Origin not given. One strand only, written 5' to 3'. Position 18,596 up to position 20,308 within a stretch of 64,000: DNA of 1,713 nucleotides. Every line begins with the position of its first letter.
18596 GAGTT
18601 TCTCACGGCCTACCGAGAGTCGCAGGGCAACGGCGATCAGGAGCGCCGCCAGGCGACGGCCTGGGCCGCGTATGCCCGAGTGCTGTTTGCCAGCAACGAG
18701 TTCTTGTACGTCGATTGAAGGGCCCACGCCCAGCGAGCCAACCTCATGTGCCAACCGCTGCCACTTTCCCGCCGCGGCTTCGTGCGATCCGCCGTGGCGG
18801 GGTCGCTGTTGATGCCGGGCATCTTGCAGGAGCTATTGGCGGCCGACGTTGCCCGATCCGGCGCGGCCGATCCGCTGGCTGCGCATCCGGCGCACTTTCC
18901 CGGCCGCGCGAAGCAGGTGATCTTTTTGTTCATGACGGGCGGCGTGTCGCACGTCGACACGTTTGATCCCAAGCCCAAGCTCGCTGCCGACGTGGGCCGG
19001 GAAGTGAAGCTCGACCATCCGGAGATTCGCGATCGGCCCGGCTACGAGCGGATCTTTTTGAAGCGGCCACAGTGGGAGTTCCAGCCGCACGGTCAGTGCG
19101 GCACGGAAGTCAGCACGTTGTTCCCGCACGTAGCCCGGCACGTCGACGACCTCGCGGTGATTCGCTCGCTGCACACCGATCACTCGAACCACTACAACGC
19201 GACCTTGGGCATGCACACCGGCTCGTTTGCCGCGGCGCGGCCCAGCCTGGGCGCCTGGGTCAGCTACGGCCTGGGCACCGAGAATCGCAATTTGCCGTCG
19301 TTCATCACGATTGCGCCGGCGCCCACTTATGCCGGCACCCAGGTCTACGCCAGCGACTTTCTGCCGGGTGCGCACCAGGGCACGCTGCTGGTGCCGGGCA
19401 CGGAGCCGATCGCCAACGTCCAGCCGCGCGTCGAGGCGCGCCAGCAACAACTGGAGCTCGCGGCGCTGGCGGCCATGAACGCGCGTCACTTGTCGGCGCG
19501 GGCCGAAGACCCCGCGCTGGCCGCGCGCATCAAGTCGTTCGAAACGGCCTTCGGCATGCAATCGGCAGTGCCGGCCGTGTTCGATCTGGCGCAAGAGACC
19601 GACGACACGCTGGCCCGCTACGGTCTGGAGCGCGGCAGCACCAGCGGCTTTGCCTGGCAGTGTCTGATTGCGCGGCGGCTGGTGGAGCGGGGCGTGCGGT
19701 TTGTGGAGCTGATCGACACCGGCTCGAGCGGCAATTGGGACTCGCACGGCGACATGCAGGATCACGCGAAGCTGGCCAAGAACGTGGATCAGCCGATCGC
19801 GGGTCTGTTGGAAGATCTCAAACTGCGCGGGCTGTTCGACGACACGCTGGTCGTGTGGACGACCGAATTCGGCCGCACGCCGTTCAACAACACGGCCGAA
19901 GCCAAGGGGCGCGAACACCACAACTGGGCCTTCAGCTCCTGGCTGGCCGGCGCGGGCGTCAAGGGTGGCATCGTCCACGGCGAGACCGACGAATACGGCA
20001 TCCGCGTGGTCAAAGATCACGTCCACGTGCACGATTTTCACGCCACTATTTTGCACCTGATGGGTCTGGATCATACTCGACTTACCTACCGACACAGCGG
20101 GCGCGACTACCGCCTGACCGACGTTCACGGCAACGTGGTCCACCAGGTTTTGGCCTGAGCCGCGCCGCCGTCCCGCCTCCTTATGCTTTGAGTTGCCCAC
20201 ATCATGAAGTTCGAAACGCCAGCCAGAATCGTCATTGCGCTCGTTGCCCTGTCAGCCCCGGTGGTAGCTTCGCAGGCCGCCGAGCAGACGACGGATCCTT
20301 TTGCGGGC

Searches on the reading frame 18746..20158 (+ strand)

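Call 17: search_protein_families(library=pfam, proteins=[window:18746-20158:+], max_evalue=0.001)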
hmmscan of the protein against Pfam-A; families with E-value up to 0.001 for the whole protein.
window:18746-20158:+ (470 aa): 1 family
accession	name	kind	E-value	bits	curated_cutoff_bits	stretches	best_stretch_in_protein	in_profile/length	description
PF07394.17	DUF1501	-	3.6e-138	461.4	27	1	55-469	1-390/390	Protein of unknown function (DUF1501)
